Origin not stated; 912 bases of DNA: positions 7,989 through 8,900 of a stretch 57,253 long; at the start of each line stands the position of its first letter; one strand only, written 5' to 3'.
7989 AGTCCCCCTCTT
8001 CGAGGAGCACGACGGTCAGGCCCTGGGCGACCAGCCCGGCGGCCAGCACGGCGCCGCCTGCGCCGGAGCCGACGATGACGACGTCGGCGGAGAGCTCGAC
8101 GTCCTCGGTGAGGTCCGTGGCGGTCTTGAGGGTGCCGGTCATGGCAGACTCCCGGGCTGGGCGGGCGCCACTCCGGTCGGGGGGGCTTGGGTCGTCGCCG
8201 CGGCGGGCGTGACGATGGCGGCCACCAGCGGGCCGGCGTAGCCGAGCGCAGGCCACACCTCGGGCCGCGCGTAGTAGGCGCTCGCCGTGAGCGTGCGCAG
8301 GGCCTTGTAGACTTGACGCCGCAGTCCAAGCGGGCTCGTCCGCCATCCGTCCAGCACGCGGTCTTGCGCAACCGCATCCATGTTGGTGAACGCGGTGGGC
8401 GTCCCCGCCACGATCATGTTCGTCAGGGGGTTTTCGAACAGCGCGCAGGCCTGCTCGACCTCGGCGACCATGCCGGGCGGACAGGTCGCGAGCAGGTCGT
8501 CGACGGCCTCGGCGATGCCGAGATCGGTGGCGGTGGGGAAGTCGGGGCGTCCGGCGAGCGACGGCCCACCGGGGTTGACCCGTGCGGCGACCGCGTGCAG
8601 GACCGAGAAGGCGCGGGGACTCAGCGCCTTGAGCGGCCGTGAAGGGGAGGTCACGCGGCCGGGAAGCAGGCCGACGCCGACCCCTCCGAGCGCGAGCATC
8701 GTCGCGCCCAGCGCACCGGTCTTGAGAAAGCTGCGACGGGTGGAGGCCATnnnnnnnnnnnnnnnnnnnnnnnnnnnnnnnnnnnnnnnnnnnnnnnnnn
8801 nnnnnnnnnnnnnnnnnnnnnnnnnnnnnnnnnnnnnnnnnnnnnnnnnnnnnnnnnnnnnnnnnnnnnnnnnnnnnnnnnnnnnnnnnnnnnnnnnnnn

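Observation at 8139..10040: In-frame fusion of an AmpG permease to the Tat-signal small subunit of the downstream flavoenzyme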

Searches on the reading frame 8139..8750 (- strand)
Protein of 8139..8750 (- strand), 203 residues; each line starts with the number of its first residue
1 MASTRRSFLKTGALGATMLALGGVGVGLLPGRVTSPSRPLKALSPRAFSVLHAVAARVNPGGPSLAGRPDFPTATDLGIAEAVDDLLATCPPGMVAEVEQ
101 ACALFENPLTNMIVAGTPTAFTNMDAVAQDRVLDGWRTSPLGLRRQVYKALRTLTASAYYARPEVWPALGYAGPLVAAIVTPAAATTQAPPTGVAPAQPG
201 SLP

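Call 5: find_homologous_proteins(query=window:8142-8750:-, max_evalue=0.001)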
Query seq(203 aa) (203 aa): 8 proteins with E <= 0.001 among 1664 candidates.
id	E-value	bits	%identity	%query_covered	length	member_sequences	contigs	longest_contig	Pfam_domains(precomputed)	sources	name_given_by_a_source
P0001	1.7e-44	170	57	77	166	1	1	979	PF13618.12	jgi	jgi:hypothetical protein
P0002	6.2e-44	168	50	98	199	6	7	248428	PF13618.12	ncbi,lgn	ncbi:MAG: gluconate 2-dehydrogenase subunit 3 family protein [Myxococcota bacterium]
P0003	1.6e-43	167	55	85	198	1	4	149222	PF13618.12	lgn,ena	-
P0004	1.6e-39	154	58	69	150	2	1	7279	PF13618.12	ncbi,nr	ncbi:MAG TPA: gluconate 2-dehydrogenase subunit 3 family protein, partial [Myxococcota bacterium]|nr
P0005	2.2e-39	153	51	71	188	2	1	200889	PF13618.12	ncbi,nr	ncbi:MAG: gluconate 2-dehydrogenase subunit 3 family protein [Alphaproteobacteria bacterium]|nr:gluc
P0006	1.9e-38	150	49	85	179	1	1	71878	PF13618.12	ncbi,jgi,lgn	jgi:hypothetical protein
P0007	4.4e-33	133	48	85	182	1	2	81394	PF13618.12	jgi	-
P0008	1.4e-27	115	42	85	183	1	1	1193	-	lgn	-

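Call 7: find_encoding_contigs(protein=P0002, flank=6000, max_places=4)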
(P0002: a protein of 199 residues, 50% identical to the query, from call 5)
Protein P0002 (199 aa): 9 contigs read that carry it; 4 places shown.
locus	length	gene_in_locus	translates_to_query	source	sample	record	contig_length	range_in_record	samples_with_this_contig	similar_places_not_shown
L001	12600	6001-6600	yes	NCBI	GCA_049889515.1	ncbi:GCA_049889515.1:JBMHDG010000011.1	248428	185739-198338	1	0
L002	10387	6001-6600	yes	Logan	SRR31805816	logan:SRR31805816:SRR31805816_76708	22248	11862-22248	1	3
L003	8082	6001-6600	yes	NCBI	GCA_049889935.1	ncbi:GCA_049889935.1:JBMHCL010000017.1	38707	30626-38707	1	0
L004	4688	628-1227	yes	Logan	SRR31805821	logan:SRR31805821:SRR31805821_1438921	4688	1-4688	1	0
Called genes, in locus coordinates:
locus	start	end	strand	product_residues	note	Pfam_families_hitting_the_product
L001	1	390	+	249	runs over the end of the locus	-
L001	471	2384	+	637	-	PF00999:Na_H_Exchanger, PF02254:TrkA_N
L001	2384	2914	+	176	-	PF00581:Rhodanese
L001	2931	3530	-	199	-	-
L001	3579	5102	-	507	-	PF13646:HEAT_2 (faint)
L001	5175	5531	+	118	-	PF13473:Cupredoxin_1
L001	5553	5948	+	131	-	-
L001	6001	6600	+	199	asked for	PF13618:Gluconate_2-dh3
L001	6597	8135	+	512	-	PF00732:GMC_oxred_N, PF05199:GMC_oxred_C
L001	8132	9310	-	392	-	-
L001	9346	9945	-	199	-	PF01694:Rhomboid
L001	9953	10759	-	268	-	PF14805:THDPS_N_2, PF00132:Hexapep, PF14602:Hexapep_2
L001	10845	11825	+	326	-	PF02618:YceG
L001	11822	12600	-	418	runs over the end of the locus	PF13481:AAA_25 (weak)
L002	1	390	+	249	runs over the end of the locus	-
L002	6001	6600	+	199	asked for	PF13618:Gluconate_2-dh3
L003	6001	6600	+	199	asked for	PF13618:Gluconate_2-dh3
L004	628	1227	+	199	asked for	PF13618:Gluconate_2-dh3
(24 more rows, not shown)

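Call 8: find_encoding_contigs(protein=P0003, flank=6000, max_places=4)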
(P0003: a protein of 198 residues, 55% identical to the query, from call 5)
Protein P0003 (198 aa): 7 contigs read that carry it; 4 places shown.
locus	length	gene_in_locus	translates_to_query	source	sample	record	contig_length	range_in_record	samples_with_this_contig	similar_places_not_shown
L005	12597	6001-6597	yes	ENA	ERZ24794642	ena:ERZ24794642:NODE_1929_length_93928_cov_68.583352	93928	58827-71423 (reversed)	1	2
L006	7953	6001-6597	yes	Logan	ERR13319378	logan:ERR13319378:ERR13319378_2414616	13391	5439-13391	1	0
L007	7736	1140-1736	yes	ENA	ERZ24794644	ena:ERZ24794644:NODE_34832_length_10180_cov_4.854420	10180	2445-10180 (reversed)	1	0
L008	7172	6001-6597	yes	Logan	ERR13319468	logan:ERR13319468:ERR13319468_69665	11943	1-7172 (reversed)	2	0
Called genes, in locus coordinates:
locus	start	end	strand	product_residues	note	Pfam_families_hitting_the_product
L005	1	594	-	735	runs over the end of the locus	PF03772:Competence, PF00753:Lactamase_B, PF12706:Lactamase_B_2 (faint)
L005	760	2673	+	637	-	PF00999:Na_H_Exchanger, PF02254:TrkA_N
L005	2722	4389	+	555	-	PF13646:HEAT_2 (weak)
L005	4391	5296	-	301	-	-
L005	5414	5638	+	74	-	PF06803:DUF1232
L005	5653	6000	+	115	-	PF13473:Cupredoxin_1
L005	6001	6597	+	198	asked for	PF13618:Gluconate_2-dh3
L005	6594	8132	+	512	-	PF00732:GMC_oxred_N, PF05199:GMC_oxred_C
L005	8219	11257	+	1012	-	PF02310:B12-binding (weak)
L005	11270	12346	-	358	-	-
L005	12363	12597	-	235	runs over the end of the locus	PF01694:Rhomboid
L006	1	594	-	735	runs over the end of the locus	PF03772:Competence, PF00753:Lactamase_B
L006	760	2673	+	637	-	PF00999:Na_H_Exchanger, PF02254:TrkA_N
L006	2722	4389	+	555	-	PF13646:HEAT_2 (weak)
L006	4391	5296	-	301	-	-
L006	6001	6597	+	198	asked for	PF13618:Gluconate_2-dh3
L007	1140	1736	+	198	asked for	PF13618:Gluconate_2-dh3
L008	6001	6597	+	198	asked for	PF13618:Gluconate_2-dh3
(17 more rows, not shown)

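Call 20: search_protein_representatives(protein=window:8139-8750:-)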
Query: 203 residues. Proteins with E-value up to 0.001 (for the whole library): 1169; up to 1e-10: 311; up to 1e-30: 12. The best 150 are listed.
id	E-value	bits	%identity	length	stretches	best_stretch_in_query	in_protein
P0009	2.4e-95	334.3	75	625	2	1-195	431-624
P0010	7.1e-51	189.2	59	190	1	1-175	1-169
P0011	7.1e-41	156.6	51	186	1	1-189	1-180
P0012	3.7e-37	144.5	45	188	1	2-178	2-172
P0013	1.4e-36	142.5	46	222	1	1-184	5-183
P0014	1.1e-34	136.4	42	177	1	4-177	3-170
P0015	2.2e-34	135.4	47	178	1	2-175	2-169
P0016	9.6e-34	133.3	45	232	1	1-197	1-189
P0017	2.5e-33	131.9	48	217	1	4-177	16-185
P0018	2.7e-33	131.8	45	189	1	4-186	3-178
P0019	3.3e-31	125.0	41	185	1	4-176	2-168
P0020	6.3e-31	124.1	46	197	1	4-177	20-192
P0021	1.2e-30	123.2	43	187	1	2-180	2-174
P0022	2.5e-30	122.1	46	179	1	2-176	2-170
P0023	3.1e-30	121.8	40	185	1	3-186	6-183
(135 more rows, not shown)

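Call 24: find_encoding_contigs(protein=P0163, flank=6000, max_places=3)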
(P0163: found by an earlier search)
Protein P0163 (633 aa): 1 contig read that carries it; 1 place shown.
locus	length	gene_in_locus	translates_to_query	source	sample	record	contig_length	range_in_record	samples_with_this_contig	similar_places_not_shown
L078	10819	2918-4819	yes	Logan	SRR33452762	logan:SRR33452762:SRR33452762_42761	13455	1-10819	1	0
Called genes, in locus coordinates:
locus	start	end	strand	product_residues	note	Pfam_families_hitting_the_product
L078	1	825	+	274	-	?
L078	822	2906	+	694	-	PF13517:FG-GAP_3 (weak), PF07593:UnbV_ASPIC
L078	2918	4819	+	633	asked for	PF13000:Acatn, PF07690:MFS_1, PF13618:Gluconate_2-dh3 (weak)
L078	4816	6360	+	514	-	PF00732:GMC_oxred_N, PF05199:GMC_oxred_C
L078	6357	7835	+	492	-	PF03806:ABG_transport, PF03606:DcuC (weak)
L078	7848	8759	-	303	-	PF01145:Band_7, PF16200:Band_7_C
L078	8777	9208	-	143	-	PF01957:NfeD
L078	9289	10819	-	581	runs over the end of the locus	PF04734:Ceramidase_alk (weak)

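Call 25: find_encoding_contigs(protein=P0159, flank=6000, max_places=3)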
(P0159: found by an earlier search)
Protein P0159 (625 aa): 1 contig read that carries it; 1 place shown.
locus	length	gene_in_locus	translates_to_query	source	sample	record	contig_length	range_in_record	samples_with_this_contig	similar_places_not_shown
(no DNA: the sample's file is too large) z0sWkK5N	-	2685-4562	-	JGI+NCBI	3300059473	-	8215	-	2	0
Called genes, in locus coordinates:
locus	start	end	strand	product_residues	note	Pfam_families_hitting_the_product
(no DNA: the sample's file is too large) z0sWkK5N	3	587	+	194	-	?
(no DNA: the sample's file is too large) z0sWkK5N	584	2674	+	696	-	PF13517:FG-GAP_3 (weak), PF07593:UnbV_ASPIC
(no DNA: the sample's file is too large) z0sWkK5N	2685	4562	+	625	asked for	PF13000:Acatn, PF07690:MFS_1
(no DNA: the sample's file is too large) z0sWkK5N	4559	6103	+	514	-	PF00732:GMC_oxred_N, PF05199:GMC_oxred_C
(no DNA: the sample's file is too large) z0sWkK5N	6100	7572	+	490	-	PF03806:ABG_transport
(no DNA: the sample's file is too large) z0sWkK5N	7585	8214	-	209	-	?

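Call 26: find_encoding_contigs(protein=P0162, flank=6000, max_places=3)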
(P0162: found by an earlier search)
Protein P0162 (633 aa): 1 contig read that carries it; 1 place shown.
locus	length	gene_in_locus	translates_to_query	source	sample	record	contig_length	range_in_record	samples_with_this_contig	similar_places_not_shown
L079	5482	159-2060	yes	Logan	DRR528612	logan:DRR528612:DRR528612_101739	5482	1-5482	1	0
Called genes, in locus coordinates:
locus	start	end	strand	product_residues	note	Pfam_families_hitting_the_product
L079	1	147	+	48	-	?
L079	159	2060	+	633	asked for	PF13000:Acatn, PF07690:MFS_1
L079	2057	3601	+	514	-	PF00732:GMC_oxred_N, PF05199:GMC_oxred_C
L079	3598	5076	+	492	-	PF03806:ABG_transport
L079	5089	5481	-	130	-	?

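Call 33: search_solved_structures(query=A3, max_evalue=1, show_alignments=2)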
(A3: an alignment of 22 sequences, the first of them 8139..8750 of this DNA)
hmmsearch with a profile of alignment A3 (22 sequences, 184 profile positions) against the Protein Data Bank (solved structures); distinct sequences matched with E-value up to 1: 25.
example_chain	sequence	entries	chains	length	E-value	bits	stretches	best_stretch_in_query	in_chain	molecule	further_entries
6sdr_A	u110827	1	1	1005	0.0014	21.5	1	1-42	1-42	Formate dehydrogenase, alpha subunit, selenocysteine-containing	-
6sdv_A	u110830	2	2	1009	0.0015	21.5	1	1-42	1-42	Formate dehydrogenase, alpha subunit, selenocysteine-containing,Formate dehydrogenase, alp | Formate dehydrogenase, alpha subunit, selenocysteine-containing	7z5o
9rjz_A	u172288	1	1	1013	0.0015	21.5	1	1-42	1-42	Formate dehydrogenase, alpha subunit, selenocysteine-containing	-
8cm4_A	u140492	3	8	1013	0.0015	21.5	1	1-42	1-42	Formate dehydrogenase, alpha subunit, selenocysteine-containing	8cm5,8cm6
9rk0_A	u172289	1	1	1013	0.0015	21.5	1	1-42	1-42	Formate dehydrogenase, alpha subunit, selenocysteine-containing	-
9qm0_A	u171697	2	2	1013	0.0015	21.5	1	1-42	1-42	Formate dehydrogenase, alpha subunit, selenocysteine-containing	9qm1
9rjy_A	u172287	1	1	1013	0.0015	21.5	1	1-42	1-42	Formate dehydrogenase, alpha subunit, selenocysteine-containing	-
30gj_A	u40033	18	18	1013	0.0015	21.5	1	1-42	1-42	Formate dehydrogenase, alpha subunit, selenocysteine-containing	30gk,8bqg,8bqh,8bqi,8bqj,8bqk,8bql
8cm7_A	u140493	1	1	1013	0.0015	21.5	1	1-42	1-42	Formate dehydrogenase, alpha subunit, selenocysteine-containing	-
8rcg_A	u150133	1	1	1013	0.0015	21.5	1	1-42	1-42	Formate dehydrogenase, alpha subunit, selenocysteine-containing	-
9rk1_A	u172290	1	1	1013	0.0015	21.5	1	1-42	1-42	Formate dehydrogenase, alpha subunit, selenocysteine-containing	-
2lk4_A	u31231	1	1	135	0.16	14.8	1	75-131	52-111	Protein-tyrosine kinase 2-beta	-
4r32_A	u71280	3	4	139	0.17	14.7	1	75-131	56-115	Protein-tyrosine kinase 2-beta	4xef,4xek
1qvx_A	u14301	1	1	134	0.21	14.4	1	62-128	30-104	Focal adhesion kinase 1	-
4xev_A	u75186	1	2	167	0.22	14.3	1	75-131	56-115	Fusion protein of Protein-tyrosine kinase 2-beta FAT domain and Leupaxin LD1 motif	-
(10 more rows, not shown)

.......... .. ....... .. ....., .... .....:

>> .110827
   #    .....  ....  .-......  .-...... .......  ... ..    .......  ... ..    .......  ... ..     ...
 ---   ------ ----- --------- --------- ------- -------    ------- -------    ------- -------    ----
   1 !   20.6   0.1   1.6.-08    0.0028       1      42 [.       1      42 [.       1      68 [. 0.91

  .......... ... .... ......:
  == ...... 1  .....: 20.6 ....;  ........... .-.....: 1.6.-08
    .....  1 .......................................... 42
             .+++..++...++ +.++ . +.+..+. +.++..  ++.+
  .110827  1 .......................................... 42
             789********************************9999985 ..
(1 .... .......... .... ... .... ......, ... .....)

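Call 34: search_protein_families(library=pfam, alignment_id=A3, max_evalue=0.01)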
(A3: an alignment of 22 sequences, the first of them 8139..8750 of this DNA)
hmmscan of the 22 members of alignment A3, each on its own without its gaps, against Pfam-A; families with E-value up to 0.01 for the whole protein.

A. member 1, window:8139-8750:- (203 aa): 2 families
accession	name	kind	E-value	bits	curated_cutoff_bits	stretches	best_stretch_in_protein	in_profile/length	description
PF13618.11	Gluconate_2-dh3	-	2.5e-05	25.1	23.4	1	48-166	4-128/135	Gluconate 2-dehydrogenase subunit 3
PF10518.14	TAT_signal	-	0.0037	17.6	22.7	1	4-22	3-21/21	TAT (twin-arginine translocation) pathway signal sequence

B. families by the number of members that match (of 22 scanned): 2 families
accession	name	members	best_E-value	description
PF13618.11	Gluconate_2-dh3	22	2.5e-12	Gluconate 2-dehydrogenase subunit 3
PF10518.14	TAT_signal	4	8.2e-05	TAT (twin-arginine translocation) pathway signal sequence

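Call 57: find_related_loci(query=A6, collection=metagenome_contigs, flank=4000)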
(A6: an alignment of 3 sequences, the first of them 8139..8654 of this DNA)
Query A6 (171 aa) in metagenome_contigs; peptide patterns used: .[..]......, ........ (x = any residue, [..] = any of these).
600 stretches matched a pattern (row limit reached: there are more); 1 encode a relative of the query (tblastn E <= 1e-3); 1 distinct loci.
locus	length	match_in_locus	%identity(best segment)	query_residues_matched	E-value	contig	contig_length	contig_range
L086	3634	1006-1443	84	3-148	1e-82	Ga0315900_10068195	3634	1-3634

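Call 79: predict_structure(alignment_id=A3)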
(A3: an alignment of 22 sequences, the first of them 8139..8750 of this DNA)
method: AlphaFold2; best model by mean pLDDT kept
length: 203 residues; sequences in the alignment: 22
mean_pLDDT: 89.9   pTM: 0.77
mean pLDDT of the five models: 89.9, 89.1, 87.6, 87.3, 87.3
residues with pLDDT >= 90: 144; 70-90: 32; 50-70: 27; < 50: 0
segments of 3 or more residues with pLDDT < 50: none
pLDDT, mean of each block of 10 residues (from residue 1): 86 88 85 97 98 98 93 98 98 98 94 92 97 97 97 98 95 69 62 68 56
secondary structure, 60 per line:
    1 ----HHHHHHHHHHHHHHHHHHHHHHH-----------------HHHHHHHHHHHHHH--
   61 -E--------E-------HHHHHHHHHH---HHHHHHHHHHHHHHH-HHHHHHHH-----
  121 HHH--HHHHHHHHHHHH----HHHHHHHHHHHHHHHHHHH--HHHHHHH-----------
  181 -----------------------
elements in order: H5-27 H45-58 H79-88 H92-106 H108-115 H126-137 H142-160 H163-169

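Call 81: fold_search(model_id=the predicted structure, library=pdb)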
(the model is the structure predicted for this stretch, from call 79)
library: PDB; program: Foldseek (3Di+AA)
matches with E <= 10: 183; with E <= 0.001: 0
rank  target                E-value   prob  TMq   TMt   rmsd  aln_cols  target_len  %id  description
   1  3lr8_B                1.5e+00  0.11  0.21  0.29  13.6       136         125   11  Self-assembly of spider silk proteins is controlled by a pH-sensitive relay (released 2010-05-12)
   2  5fjd_B                1.5e+00  0.08  0.15  0.23  14.2       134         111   16  APO-CSP1 (COPPER STORAGE PROTEIN 1) FROM METHYLOSINUS TRICHOSPORIUM OB3B (released 2015-11-18)
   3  6qjy_MODEL_1_A        1.5e+00  0.08  0.20  0.26  14.3       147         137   11  Solution NMR structure of a mutant major ampullate spidroin 1 N-terminal domain (released 2019-09-11)
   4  8r4l_A                1.5e+00  0.06  0.13  0.21  14.2       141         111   15  CSP1 M48L mutant without Iodide (released 2024-11-20)
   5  6n63                  1.6e+00  0.05  0.14  0.16  14.2       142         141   10  Crystal structure of an Iron binding protein (released 2019-07-17)
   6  7qhm_B                1.7e+00  0.08  0.21  0.11  14.8       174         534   14  Cytochrome bcc-aa3 supercomplex (respiratory supercomplex III2/IV2) from Corynebacterium glutamicum (stigmatellin and  (released 2022-05-18)
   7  2ixm                  2.0e+00  0.04  0.16  0.13  14.2       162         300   15  Structure of human PTPA (released 2006-07-11)
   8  5jk0_A                2.1e+00  0.06  0.17  0.12  11.7       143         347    9  Crystal structure of XerH site-specific recombinase bound to difH substrate: pre-cleavage complex (released 2016-12-28)
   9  8vwa                  2.1e+00  0.02  0.11  0.07  15.5       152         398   17  CryoEM Structure of a FtsH Helical Assembly in the Presence of ATP (released 2025-01-15)
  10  2lpj_MODEL_1_A        2.2e+00  0.06  0.20  0.26  14.7       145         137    9  NMR structure of major ampullate spidroin 1 N-terminal domain at pH 7.2 (released 2012-06-27)
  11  1u89_MODEL_1_A        2.2e+00  0.06  0.18  0.24  16.5       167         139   12  Solution structure of VBS2 fragment of talin (released 2005-01-18)
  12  7nyr_H                2.3e+00  0.04  0.17  0.14  18.4       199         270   12  Respiratory complex I from Escherichia coli - conformation 1 (released 2021-08-25)
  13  6tv5_MODEL_1_A        2.3e+00  0.04  0.15  0.19  13.6       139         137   16  NMR structure of N-terminal domain from A. argentata tubuliform spidroin (TuSp) at pH 5.5 (released 2021-01-27)
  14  3lr6_B                2.6e+00  0.07  0.20  0.26  13.1       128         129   12  Self-assembly of spider silk proteins is controlled by a pH-sensitive relay (released 2010-05-12)
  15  4r42_B                2.7e+00  0.05  0.21  0.20  13.3       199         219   12  Crystal structure of KatB, a manganese catalase from Anabaena PCC7120 (released 2015-08-19)
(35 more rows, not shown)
